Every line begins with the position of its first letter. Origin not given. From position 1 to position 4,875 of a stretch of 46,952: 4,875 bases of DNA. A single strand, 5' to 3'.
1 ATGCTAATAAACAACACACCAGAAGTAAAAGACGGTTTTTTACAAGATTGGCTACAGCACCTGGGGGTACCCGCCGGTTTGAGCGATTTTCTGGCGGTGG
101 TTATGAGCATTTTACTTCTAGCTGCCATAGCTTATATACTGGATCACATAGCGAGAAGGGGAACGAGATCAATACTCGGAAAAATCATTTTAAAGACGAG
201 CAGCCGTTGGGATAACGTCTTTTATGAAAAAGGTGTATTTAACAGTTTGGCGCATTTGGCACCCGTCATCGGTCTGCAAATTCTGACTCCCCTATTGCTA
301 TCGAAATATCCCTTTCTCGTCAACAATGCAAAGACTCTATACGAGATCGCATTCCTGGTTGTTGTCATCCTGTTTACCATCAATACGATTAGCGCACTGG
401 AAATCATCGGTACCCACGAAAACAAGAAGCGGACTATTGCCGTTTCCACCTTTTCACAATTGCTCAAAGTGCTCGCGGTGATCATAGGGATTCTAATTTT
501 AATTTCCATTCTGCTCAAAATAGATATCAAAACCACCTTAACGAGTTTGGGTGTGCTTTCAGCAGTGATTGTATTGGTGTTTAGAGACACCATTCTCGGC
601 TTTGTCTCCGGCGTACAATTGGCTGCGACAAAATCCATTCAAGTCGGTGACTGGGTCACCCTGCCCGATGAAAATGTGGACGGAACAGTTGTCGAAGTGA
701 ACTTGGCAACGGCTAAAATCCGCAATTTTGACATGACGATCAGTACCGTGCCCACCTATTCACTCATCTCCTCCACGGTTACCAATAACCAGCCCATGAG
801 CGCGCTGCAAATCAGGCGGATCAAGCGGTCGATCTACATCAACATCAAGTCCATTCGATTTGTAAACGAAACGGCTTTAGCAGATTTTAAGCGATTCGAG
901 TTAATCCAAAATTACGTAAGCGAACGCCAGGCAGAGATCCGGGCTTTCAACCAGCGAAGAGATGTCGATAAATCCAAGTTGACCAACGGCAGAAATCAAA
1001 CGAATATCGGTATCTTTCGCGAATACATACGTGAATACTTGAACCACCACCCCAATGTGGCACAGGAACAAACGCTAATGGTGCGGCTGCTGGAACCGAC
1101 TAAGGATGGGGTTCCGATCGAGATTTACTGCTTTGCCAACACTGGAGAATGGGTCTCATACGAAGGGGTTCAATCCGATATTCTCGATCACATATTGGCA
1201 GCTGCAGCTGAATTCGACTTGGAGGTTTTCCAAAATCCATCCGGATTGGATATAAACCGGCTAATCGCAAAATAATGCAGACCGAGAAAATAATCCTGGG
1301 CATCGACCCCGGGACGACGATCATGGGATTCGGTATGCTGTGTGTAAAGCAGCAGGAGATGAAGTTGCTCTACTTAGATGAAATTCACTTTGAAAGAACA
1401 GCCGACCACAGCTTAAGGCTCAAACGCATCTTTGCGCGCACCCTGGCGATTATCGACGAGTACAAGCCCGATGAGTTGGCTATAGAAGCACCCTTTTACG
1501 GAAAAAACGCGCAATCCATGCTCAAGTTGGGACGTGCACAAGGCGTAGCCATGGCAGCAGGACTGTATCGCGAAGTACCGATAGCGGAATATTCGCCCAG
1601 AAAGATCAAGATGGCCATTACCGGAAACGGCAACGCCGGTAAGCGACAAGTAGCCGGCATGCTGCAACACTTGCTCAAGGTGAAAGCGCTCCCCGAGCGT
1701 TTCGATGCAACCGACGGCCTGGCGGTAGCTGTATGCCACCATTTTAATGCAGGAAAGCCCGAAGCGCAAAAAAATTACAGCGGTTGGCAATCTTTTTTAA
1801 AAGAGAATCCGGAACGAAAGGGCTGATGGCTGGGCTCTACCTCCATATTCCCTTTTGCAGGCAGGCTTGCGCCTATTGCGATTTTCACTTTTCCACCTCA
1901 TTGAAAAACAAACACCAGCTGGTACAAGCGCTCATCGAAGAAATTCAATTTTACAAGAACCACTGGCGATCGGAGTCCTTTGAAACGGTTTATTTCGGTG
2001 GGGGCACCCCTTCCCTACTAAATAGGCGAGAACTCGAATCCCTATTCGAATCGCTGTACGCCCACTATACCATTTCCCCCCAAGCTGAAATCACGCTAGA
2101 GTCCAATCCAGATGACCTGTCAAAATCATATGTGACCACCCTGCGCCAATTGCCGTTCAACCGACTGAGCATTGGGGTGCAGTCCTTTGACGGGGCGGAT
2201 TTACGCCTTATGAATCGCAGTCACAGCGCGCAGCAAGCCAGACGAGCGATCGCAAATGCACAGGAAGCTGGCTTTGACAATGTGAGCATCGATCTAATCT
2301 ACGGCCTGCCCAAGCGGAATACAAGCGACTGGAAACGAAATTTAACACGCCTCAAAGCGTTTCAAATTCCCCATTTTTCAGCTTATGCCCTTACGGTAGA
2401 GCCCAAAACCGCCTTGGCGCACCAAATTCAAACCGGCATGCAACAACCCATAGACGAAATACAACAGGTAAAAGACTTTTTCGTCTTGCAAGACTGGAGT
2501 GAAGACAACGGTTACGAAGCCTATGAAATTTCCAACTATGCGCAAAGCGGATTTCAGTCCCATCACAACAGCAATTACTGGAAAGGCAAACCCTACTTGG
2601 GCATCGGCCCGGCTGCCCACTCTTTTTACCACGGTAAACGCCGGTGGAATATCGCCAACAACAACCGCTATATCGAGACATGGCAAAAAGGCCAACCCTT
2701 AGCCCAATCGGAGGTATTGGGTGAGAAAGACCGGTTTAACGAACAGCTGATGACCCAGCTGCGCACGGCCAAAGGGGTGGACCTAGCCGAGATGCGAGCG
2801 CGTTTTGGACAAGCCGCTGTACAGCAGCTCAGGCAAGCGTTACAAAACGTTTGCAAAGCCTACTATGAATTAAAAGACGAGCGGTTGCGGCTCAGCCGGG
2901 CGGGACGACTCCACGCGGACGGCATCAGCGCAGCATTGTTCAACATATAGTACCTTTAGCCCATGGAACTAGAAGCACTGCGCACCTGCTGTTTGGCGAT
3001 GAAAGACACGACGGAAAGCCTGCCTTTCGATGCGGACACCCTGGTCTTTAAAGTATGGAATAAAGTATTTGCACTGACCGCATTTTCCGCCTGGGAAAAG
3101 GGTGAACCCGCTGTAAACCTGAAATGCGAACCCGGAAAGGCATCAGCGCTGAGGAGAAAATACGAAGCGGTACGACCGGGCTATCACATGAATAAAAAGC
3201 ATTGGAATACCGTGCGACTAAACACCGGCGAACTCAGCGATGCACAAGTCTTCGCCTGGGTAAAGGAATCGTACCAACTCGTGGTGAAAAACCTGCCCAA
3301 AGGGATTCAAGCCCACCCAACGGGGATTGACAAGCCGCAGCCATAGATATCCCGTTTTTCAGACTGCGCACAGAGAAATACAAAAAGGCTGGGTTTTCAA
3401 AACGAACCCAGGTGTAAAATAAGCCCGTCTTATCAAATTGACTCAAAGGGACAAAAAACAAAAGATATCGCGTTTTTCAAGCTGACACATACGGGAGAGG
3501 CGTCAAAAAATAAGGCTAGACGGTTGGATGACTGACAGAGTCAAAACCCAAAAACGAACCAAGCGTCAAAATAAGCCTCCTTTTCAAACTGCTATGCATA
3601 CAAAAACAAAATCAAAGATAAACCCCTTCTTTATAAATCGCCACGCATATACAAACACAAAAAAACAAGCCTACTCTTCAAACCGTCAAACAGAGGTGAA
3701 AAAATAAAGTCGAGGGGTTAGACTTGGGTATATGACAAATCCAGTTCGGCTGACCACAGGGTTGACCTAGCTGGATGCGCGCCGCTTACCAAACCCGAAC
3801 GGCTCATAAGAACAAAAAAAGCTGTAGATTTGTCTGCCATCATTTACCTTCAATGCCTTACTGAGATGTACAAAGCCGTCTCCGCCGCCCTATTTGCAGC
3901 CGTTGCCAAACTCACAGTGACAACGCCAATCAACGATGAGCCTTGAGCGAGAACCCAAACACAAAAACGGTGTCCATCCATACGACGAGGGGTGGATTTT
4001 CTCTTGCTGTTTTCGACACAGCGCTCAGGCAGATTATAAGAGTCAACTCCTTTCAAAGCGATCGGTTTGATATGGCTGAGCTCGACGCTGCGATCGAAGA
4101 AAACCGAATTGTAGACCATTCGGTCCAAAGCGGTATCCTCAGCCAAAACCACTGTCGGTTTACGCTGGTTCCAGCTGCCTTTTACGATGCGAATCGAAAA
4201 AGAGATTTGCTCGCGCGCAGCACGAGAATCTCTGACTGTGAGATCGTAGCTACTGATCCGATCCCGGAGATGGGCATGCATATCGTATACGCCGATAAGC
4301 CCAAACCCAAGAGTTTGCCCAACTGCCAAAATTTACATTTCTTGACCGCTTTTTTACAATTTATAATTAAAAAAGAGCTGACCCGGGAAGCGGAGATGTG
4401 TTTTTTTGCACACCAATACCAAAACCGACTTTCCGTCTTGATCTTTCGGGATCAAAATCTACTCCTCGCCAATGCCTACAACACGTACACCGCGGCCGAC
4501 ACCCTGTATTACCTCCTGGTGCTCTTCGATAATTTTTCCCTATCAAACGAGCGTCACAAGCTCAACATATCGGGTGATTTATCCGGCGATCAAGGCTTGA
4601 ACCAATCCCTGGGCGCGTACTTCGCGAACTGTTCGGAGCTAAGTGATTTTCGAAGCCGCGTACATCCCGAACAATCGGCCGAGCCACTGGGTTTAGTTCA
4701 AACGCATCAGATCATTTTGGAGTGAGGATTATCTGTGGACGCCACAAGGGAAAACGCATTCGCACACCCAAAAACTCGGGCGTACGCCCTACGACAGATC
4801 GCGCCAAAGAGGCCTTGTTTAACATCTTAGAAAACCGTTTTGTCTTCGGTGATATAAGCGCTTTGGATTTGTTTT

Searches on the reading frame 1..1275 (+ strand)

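Call 46: search_protein_families(library=pfam, proteins=[window:1-1275:+])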
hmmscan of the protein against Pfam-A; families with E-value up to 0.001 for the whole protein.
window:1-1275:+ (424 aa): 2 families
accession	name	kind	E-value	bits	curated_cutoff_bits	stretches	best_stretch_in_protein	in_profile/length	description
PF00924.24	MS_channel_2nd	-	2.8e-16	59.8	20.2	1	196-262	1-65/68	Mechanosensitive ion channel, beta-domain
PF21082.3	MS_channel_3rd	-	4.9e-07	30.5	21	1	340-408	20-87/88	Mechanosensitive ion channel MscS, C-terminal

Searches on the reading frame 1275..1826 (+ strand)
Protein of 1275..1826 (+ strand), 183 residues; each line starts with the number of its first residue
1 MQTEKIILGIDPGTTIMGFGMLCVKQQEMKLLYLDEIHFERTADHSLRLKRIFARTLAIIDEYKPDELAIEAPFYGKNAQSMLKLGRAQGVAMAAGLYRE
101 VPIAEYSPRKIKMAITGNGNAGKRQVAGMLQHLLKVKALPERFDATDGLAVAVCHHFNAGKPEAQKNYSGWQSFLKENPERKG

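Call 46: search_protein_families(library=pfam, proteins=[window:1275-1826:+])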
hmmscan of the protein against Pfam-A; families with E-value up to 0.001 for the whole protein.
window:1275-1826:+ (183 aa): 1 family
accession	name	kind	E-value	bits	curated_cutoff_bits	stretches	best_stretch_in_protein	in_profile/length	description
PF02075.23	RuvC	-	1.6e-40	138.9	22.2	1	7-155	1-148/148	Crossover junction endodeoxyribonuclease RuvC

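Call 87: find_encoding_contigs(protein=window:1275-1823:+, flank=10000, max_places=10)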
Protein window:1275-1823:+ (183 aa): 2 contigs read that carry it; 2 places shown.
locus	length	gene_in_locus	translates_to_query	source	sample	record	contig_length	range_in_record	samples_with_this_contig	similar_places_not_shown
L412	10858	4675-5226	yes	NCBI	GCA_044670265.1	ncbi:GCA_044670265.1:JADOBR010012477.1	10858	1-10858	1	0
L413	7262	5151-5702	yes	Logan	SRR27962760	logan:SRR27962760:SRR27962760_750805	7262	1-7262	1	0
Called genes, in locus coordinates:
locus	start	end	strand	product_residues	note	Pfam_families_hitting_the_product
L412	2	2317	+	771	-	?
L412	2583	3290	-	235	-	PF12811:BaxI_1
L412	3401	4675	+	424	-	PF00924:MS_channel_2nd, PF21082:MS_channel_3rd (weak)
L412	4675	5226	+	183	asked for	PF02075:RuvC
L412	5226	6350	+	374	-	PF04055:Radical_SAM, PF06969:HemN_C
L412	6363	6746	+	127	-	PF04237:YjbR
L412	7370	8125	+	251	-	PF12864:DUF3822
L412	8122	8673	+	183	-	PF03602:Cons_hypoth95, PF05175:MTS, PF02086:MethyltransfD12 (faint), PF13847:Methyltransf_31, PF13649:Methyltransf_25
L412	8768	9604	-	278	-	PF02517:Rce1-like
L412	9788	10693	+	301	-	PF01370:Epimerase, PF08338:DUF1731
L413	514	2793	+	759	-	PF13715:CarbopepD_reg_2 (weak), PF00593:TonB_dep_Rec_b-barrel, PF14905:OMP_b-brl_3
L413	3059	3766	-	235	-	PF12811:BaxI_1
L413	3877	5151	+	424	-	PF00924:MS_channel_2nd, PF21082:MS_channel_3rd (weak)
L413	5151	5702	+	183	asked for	PF02075:RuvC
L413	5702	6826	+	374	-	PF04055:Radical_SAM, PF06969:HemN_C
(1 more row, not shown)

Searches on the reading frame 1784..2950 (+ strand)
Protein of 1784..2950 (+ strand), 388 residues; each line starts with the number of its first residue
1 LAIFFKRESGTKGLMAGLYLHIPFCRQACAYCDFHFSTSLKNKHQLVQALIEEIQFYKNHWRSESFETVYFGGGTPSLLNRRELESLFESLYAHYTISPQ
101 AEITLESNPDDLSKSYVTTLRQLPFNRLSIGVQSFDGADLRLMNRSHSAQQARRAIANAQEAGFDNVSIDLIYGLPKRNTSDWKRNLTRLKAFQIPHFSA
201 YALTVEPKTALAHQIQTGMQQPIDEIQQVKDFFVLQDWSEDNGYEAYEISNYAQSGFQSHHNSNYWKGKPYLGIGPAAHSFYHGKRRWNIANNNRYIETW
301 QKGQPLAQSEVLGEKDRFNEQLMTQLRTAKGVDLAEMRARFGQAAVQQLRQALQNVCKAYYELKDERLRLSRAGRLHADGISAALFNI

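Call 46: search_protein_families(library=pfam, proteins=[window:1784-2950:+])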
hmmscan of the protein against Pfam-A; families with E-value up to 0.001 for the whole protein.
window:1784-2950:+ (388 aa): 2 families
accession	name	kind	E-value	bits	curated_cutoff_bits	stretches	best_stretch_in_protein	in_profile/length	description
PF04055.27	Radical_SAM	-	5e-24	85.8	29.5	1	20-185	2-161/166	Radical SAM superfamily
PF06969.22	HemN_C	-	1.2e-09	38.6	24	1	314-376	3-66/67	HemN C-terminal domain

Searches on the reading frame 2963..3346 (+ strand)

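Call 16: search_protein_families(library=pfam, proteins=[window:2963-3346:+])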
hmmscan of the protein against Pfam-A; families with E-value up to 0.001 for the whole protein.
window:2963-3346:+ (127 aa): 1 family
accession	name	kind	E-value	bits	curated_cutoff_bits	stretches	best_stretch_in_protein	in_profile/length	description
PF04237.18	YjbR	-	5.4e-27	94.7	30.1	1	11-106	1-88/88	YjbR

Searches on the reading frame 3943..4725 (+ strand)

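Call 16: search_protein_families(library=pfam, proteins=[window:3943-4725:+])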
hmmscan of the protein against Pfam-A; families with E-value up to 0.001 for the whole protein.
window:3943-4725:+ (260 aa): 1 family
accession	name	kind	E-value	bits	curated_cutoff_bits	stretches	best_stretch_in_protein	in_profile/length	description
PF12864.12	DUF3822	-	6.1e-30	104.7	24.9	1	4-229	8-240/241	Protein of unknown function (DUF3822)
